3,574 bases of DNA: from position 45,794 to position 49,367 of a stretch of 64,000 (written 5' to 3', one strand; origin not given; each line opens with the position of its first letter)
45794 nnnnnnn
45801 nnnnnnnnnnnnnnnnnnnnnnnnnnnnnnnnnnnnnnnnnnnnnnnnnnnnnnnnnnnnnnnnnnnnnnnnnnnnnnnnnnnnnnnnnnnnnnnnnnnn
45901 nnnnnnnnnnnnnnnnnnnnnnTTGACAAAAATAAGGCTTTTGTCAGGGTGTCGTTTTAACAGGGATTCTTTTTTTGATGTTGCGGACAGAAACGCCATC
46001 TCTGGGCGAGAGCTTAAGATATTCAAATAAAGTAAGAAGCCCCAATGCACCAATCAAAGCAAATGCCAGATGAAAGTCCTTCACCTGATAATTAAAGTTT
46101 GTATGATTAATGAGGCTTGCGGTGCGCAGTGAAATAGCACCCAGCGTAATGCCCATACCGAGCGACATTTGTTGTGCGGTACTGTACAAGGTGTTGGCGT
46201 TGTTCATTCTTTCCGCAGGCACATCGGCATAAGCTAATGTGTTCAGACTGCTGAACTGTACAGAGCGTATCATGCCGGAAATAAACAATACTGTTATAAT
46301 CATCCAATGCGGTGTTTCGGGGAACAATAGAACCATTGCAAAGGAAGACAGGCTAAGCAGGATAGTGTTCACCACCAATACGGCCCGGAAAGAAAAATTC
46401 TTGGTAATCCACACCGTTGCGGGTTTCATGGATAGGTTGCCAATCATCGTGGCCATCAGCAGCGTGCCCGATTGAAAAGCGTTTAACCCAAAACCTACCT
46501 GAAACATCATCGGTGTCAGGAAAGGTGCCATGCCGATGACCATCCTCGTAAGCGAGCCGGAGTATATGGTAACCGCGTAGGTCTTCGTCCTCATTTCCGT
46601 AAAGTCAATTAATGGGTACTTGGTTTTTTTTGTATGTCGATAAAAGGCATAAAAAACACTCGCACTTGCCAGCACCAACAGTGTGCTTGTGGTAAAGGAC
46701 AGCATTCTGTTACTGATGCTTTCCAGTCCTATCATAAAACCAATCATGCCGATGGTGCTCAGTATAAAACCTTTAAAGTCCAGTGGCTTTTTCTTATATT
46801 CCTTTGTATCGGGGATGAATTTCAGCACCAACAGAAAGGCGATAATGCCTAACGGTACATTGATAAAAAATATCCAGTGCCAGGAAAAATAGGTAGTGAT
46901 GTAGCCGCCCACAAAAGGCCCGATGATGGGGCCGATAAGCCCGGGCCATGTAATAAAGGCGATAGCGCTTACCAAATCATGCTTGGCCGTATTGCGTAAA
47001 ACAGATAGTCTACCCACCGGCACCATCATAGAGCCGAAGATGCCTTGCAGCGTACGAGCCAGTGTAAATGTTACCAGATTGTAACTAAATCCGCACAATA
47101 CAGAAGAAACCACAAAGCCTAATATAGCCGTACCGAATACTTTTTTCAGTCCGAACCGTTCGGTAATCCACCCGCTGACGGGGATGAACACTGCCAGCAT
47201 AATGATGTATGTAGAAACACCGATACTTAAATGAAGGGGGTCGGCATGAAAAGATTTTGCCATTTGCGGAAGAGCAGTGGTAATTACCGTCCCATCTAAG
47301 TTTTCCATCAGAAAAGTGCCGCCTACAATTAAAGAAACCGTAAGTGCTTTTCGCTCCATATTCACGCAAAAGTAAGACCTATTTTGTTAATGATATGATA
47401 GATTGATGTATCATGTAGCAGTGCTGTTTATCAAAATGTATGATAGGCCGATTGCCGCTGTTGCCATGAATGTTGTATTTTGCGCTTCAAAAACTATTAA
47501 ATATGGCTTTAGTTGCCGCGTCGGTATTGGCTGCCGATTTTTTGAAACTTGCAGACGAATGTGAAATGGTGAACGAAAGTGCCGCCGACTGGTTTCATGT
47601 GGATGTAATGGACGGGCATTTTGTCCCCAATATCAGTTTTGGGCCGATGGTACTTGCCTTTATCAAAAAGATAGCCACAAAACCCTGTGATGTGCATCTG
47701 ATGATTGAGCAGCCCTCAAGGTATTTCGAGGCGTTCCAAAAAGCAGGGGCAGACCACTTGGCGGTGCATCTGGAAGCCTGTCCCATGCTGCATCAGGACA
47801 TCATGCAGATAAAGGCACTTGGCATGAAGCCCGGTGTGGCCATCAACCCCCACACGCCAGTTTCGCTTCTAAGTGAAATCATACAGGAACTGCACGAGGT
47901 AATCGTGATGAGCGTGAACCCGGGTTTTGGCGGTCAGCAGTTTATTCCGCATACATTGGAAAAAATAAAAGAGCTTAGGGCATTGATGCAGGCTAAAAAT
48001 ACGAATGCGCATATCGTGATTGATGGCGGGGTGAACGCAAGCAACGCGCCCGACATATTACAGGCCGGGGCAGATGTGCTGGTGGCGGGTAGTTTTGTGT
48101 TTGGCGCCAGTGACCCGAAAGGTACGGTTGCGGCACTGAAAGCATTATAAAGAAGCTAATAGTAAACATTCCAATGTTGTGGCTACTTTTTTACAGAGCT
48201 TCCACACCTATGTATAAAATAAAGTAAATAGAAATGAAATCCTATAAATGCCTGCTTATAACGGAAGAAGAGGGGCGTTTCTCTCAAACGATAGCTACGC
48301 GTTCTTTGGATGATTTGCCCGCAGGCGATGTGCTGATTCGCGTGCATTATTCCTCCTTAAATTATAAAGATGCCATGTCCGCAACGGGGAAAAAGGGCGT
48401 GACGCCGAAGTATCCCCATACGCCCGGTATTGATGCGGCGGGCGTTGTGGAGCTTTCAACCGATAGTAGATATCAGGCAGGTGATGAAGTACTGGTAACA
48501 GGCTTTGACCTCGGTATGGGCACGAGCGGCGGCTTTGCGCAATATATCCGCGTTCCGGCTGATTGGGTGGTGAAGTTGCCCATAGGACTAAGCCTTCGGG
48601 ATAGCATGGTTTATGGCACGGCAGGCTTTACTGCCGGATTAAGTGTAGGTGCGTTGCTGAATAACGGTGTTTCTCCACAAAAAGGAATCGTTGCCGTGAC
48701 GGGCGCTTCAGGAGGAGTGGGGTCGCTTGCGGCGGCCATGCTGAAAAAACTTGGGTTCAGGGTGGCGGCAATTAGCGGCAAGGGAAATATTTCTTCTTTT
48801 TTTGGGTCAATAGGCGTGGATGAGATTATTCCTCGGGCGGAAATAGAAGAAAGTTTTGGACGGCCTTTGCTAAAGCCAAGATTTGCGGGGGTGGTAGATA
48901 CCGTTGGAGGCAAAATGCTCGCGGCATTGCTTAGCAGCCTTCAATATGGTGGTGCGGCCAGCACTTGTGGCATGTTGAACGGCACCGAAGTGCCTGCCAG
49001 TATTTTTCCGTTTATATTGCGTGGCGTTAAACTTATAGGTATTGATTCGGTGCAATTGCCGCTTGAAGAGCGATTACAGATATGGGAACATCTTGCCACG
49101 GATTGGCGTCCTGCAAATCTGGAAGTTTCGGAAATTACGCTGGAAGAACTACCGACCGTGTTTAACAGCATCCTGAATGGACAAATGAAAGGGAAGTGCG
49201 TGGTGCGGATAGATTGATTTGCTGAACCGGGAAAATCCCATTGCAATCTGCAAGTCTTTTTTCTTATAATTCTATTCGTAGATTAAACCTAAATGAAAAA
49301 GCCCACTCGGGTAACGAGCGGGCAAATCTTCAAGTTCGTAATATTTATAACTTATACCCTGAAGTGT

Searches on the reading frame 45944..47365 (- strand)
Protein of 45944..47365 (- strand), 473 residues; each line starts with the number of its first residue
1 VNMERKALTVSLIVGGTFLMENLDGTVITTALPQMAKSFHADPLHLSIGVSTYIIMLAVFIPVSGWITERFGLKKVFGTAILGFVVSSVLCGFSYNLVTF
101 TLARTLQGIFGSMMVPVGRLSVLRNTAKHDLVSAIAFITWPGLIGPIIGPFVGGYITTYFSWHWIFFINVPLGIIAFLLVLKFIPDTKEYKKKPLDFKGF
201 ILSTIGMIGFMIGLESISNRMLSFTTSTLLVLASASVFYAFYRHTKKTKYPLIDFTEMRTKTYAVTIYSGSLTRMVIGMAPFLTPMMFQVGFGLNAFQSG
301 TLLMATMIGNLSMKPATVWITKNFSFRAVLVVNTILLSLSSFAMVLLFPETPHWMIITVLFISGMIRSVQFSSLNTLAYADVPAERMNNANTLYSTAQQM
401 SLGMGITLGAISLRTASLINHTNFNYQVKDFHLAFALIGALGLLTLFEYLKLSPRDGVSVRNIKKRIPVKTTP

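Call 9: search_protein_families(library=pfam, proteins=[window:45944-47365:-])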
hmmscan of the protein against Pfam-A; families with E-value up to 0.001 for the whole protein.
window:45944-47365:- (473 aa): 2 families
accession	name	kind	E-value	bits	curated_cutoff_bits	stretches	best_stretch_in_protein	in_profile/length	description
PF07690.21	MFS_1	-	4.4e-53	180.8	33.4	1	19-404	6-345/347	Major Facilitator Superfamily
PF00083.30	Sugar_tr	-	0.00066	19.1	22.3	1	20-190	11-197/452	Sugar (and other) transporter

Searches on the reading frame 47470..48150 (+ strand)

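Call 9: search_protein_families(library=pfam, proteins=[window:47470-48150:+])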
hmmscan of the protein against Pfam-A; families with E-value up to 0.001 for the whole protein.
window:47470-48150:+ (226 aa): 1 family
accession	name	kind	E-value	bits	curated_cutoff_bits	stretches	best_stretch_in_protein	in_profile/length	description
PF00834.25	Ribul_P_3_epim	-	7.7e-75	251.1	21.1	1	15-211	2-198/198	Ribulose-phosphate 3 epimerase family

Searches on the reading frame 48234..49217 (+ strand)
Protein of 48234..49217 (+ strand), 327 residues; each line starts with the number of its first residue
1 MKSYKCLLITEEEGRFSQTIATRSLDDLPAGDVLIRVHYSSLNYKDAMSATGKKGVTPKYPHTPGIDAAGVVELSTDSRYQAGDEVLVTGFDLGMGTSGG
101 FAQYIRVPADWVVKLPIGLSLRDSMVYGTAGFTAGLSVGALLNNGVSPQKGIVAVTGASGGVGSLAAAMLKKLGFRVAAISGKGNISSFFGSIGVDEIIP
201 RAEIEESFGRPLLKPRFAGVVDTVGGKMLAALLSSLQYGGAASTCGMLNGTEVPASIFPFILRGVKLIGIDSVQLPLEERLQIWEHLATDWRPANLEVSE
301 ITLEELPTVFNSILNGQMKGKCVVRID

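Call 9: search_protein_families(library=pfam, proteins=[window:48234-49217:+])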
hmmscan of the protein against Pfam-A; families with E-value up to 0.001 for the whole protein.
window:48234-49217:+ (327 aa): 2 families
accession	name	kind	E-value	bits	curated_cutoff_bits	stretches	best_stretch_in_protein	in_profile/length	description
PF08240.17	ADH_N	-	1.2e-16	61.2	23.5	1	30-116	2-103/104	Alcohol dehydrogenase GroES-like domain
PF00107.32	ADH_zinc_N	-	7.1e-11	42.6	31.8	1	161-273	1-115/129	Zinc-binding dehydrogenase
